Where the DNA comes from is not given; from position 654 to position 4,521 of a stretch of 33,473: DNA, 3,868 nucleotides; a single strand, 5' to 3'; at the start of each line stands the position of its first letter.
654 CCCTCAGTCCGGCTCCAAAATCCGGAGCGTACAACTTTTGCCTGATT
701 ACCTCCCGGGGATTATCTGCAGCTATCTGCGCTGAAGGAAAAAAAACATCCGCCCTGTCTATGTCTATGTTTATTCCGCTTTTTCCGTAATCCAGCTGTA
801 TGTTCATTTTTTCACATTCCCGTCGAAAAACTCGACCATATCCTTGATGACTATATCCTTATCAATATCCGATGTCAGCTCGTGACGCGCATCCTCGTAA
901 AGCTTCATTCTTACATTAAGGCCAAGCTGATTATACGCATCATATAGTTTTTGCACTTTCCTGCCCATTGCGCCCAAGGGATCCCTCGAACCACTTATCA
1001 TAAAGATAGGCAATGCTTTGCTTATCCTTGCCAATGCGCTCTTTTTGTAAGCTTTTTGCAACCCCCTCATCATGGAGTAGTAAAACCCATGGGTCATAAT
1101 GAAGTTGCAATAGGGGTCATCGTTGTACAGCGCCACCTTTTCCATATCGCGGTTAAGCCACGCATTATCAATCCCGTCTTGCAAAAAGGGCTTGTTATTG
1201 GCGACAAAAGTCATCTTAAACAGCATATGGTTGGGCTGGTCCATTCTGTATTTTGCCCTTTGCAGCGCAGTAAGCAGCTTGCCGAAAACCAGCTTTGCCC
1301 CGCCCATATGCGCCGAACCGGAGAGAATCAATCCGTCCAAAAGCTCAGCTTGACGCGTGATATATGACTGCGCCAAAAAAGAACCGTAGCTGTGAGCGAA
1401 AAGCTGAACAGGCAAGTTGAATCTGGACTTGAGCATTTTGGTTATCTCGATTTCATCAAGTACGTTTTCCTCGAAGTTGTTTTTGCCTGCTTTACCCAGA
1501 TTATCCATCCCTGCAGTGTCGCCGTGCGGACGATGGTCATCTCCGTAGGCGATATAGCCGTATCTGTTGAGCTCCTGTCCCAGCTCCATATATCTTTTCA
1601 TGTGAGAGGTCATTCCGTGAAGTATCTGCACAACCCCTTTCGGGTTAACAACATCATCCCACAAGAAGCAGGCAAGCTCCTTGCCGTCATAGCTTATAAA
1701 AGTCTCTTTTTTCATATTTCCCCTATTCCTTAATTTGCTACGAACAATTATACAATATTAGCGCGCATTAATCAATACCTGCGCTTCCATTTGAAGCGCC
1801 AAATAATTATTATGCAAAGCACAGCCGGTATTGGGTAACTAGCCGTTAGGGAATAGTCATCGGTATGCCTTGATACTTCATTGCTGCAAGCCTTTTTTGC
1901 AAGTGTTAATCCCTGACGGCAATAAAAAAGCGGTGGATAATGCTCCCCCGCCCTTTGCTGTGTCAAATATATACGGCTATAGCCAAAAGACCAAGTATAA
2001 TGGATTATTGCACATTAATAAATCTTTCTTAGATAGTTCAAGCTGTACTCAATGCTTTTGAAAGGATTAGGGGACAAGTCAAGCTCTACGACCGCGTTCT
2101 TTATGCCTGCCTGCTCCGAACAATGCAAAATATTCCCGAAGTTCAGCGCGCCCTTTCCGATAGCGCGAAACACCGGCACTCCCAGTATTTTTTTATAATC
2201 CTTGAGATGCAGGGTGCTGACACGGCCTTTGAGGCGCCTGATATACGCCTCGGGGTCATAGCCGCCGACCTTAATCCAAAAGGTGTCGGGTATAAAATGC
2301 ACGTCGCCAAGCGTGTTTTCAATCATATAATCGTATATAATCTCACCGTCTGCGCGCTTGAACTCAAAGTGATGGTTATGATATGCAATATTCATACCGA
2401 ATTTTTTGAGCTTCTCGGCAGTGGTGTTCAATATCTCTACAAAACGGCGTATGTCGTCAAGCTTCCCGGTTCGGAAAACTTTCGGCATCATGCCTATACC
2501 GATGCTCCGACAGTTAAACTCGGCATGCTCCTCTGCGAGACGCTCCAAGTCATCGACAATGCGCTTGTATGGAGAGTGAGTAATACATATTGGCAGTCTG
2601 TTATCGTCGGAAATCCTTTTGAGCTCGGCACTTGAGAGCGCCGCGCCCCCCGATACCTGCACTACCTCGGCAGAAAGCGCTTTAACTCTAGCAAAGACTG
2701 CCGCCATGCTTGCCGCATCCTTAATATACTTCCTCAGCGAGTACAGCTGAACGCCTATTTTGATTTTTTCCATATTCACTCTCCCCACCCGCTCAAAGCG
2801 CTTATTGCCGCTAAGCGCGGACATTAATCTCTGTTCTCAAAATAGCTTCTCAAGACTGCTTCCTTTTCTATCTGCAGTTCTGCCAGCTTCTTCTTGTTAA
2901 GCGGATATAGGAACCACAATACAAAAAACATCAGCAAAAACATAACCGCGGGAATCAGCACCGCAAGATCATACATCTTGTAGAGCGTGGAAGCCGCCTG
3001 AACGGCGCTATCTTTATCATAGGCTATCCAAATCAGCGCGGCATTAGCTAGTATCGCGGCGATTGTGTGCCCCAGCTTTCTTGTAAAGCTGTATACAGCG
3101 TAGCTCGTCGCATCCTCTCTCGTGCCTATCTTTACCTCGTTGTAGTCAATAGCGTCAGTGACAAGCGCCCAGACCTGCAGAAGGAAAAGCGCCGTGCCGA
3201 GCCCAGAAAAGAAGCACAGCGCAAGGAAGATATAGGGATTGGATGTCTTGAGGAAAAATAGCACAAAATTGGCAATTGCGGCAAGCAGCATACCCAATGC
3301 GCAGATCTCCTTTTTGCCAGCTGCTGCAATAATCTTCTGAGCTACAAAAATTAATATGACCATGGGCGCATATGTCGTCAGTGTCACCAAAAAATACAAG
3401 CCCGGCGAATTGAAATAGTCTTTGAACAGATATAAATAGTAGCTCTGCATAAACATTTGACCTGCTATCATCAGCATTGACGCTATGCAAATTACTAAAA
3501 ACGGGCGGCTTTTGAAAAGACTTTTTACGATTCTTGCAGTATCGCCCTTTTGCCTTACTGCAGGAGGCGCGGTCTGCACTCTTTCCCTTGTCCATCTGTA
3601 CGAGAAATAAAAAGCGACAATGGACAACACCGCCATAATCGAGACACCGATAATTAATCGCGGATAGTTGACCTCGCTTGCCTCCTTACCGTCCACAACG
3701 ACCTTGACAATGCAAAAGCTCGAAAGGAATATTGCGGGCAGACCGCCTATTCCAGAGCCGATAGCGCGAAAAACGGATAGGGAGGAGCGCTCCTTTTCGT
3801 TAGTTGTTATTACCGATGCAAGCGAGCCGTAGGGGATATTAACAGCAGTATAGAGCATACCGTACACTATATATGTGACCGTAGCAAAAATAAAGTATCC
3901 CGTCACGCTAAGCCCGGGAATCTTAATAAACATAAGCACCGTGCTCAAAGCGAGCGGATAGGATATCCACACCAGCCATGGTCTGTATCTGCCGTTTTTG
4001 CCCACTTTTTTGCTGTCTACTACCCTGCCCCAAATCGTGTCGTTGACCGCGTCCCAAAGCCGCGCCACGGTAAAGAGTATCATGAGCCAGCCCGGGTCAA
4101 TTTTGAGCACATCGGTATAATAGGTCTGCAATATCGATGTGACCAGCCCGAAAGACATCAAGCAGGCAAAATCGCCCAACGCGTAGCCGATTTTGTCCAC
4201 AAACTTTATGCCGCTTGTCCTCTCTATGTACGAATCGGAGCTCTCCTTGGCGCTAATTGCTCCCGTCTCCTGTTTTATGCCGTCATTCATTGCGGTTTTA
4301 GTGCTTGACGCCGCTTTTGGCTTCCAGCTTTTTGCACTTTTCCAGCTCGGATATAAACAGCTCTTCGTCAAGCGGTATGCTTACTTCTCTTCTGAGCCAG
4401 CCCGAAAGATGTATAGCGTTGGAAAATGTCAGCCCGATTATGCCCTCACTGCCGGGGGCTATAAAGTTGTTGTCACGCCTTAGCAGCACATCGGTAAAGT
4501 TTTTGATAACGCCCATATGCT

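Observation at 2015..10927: Hexuronide-type operon with no glycoside hydrolase, carrying two Gfo/Idh/MocA + TIM-barrel pairs between a GPH transporter and uxaC-uxuA-uxuB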

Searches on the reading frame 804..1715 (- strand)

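Call 4: search_protein_families(library=pfam, proteins=[window:804-1715:-])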
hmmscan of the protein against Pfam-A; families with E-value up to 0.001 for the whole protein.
window:804-1715:- (303 aa): 2 families
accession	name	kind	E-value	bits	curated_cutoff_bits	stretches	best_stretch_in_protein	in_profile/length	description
PF12146.15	Hydrolase_4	-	2.7e-38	132.1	27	1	24-284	2-238/239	Serine aminopeptidase, S33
PF00561.26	Abhydrolase_1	-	3e-05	24.3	25.8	1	29-279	3-239/245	alpha/beta hydrolase fold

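Call 5: search_protein_families(library=ncbifam, proteins=[window:804-1715:-], max_evalue=0.00001)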
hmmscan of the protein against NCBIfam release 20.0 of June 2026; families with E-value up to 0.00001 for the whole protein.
window:804-1715:- (303 aa): 0 families

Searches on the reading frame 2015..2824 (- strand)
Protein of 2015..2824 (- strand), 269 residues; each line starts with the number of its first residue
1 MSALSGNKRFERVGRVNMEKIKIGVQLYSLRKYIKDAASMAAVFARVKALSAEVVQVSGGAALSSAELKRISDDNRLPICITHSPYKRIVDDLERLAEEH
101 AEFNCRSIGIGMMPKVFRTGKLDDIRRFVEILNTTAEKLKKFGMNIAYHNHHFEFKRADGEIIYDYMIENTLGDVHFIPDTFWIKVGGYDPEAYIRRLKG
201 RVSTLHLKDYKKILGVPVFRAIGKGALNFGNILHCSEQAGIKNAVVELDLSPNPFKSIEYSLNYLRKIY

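Call 4: search_protein_families(library=pfam, proteins=[window:2015-2824:-])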
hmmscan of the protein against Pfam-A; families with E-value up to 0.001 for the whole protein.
window:2015-2824:- (269 aa): 1 family
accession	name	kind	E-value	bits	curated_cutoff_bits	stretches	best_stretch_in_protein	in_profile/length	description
PF01261.30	AP_endonuc_2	-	1.8e-10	41.3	31.1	1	66-267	31-248/249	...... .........-like TIM barrel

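Call 5: search_protein_families(library=ncbifam, proteins=[window:2015-2824:-], max_evalue=0.00001)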
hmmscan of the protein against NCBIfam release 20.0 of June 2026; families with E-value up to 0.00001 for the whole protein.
window:2015-2824:- (269 aa): 1 family
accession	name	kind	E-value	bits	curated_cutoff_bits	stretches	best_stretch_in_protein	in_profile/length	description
TIGR04379.1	myo_inos_iolE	equivalog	9.3e-10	38.5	290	1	123-211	126-213/290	myo-inosose-2 dehydratase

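Call 10: search_solved_structures(query=window:2015-2824:-, max_evalue=0.01)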
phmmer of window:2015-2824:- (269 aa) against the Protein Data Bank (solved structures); distinct sequences matched with E-value up to 0.01: 7.
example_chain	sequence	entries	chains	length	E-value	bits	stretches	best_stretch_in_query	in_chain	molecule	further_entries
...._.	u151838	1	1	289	1.8e-18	70.1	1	122-265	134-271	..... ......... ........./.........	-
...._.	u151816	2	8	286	2.9e-17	66.2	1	122-266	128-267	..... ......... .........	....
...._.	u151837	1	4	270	3.4e-17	66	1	122-266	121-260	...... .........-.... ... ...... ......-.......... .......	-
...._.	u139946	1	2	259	7e-17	64.9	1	21-251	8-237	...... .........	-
3l23_A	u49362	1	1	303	3.3e-13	52.9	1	159-253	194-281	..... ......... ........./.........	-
3obe_A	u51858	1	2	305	1.1e-09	41.4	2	96-158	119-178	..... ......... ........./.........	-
4kw2_A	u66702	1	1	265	0.007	19.1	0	138-211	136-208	Uncharacterized protein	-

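Call 53: search_solved_structures(query=window:2015-2824:-, max_evalue=1e-10, show_alignments=4)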
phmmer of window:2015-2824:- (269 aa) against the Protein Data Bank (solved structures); distinct sequences matched with E-value up to 1e-10: 5.
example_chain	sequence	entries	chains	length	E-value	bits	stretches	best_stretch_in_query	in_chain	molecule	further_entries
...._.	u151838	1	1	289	1.8e-18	70.1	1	122-265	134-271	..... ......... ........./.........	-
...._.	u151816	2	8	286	2.9e-17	66.2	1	122-266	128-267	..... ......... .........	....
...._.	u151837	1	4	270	3.4e-17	66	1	122-266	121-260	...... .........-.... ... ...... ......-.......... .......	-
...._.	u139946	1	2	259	7e-17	64.9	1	21-251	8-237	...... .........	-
3l23_A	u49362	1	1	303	3.3e-13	52.9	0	159-253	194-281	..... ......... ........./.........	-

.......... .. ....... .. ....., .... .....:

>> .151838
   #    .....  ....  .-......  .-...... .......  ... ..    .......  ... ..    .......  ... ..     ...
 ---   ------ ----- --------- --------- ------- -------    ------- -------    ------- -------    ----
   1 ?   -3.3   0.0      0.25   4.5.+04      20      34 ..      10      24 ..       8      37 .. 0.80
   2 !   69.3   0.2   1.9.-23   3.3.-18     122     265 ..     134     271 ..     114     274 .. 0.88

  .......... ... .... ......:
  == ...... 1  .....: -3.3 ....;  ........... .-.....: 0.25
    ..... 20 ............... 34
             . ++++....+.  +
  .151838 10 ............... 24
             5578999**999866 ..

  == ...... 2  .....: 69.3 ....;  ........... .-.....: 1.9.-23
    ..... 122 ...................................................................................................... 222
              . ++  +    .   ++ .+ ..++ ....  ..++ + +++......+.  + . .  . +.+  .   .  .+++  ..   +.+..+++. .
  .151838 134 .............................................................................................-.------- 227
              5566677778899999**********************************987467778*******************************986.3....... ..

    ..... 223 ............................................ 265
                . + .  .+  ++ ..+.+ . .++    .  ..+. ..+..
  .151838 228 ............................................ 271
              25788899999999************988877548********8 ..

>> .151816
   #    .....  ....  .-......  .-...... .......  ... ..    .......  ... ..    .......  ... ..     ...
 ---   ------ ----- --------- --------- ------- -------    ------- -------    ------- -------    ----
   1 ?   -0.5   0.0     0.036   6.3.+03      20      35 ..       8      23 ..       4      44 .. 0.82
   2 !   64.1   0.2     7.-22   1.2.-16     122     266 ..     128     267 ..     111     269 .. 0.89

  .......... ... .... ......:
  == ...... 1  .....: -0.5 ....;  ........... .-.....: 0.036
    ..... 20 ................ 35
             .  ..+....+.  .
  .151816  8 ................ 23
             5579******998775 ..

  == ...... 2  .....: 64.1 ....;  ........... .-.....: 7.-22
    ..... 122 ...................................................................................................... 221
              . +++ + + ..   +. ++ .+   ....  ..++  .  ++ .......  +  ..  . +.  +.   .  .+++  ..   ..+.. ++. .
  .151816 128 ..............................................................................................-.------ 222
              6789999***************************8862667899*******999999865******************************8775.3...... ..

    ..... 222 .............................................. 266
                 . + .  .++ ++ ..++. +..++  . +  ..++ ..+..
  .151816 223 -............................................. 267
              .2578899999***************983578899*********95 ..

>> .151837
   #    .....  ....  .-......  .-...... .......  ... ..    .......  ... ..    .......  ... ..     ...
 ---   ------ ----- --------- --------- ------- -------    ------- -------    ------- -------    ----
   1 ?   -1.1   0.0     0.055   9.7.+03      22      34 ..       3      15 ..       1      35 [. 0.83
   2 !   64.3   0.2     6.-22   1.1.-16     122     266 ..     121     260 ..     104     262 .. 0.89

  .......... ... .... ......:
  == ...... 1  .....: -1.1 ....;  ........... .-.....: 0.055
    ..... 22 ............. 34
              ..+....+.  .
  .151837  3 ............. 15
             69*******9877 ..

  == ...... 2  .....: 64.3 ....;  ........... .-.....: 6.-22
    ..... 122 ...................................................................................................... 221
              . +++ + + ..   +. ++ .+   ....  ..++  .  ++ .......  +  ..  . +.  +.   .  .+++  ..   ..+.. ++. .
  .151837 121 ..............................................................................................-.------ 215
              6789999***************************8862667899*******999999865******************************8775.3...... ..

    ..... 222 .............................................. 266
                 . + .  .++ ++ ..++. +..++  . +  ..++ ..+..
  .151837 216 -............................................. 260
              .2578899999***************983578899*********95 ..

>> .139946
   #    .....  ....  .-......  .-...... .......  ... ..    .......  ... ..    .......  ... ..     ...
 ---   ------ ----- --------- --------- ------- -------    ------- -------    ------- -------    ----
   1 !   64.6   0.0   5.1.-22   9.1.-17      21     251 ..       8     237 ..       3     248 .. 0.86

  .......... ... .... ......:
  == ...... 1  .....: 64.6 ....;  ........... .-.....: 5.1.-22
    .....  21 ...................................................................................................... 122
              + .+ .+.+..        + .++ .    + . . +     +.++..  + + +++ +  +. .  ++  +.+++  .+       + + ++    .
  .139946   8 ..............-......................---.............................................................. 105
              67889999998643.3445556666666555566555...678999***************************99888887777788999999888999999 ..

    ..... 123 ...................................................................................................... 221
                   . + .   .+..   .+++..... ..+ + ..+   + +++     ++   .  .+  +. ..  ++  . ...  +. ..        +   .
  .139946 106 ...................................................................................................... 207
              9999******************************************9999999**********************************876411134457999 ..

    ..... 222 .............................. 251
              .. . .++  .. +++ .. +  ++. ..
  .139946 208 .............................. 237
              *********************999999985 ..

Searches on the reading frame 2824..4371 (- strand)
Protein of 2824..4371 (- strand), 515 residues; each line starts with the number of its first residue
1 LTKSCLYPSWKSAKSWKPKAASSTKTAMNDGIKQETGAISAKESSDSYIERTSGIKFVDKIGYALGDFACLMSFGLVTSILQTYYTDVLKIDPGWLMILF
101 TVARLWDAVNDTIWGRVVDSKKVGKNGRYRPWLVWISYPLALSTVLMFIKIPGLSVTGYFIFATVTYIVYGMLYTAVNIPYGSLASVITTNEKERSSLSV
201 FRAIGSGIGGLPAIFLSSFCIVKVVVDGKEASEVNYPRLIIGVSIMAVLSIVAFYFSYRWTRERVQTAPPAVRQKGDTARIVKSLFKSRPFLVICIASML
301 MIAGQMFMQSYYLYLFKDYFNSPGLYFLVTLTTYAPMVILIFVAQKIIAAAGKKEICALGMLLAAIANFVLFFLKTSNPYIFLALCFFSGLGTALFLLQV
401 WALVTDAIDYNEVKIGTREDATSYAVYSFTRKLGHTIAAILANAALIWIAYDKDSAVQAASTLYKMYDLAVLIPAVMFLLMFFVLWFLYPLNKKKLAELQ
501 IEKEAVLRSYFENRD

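Call 4: search_protein_families(library=pfam, proteins=[window:2824-4371:-])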
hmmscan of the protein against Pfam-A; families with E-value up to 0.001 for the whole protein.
window:2824-4371:- (515 aa): 3 families
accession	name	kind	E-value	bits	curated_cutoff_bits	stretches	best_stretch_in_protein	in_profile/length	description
PF13347.12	MFS_2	-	9.8e-78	262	27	1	62-493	1-427/427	MFS/sugar transport protein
PF07690.21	MFS_1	-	5.3e-16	58.9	33.4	1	65-438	3-346/347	Major Facilitator Superfamily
PF05977.19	MFS_3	-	0.00026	20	27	1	286-456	7-177/524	Transmembrane secretion effector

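Call 5: search_protein_families(library=ncbifam, proteins=[window:2824-4371:-], max_evalue=0.00001)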
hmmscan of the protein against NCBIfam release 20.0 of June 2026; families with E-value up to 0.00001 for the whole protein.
window:2824-4371:- (515 aa): 5 families
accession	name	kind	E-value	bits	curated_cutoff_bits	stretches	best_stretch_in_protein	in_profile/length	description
TIGR00792.1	gph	subfamily_domain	5.8e-90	302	231.35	1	60-502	1-433/437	glycoside-pentoside-hexuronide (GPH):cation symporter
NF007353.0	PRK09848.1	equivalog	3e-66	224.1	528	1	60-502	10-440/457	glucuronide transporter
NF007237.0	PRK09669.1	subfamily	8e-64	215.9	610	1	52-502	3-441/461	putative symporter YagG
NF007749.0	PRK10429.1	equivalog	4.8e-47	160.8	456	1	56-502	4-446/473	melibiose:sodium transporter MelB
NF008526.0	PRK11462.1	equivalog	1.3e-41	142.9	836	1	58-499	9-438/460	glycoside-pentoside-hexuronide family transporter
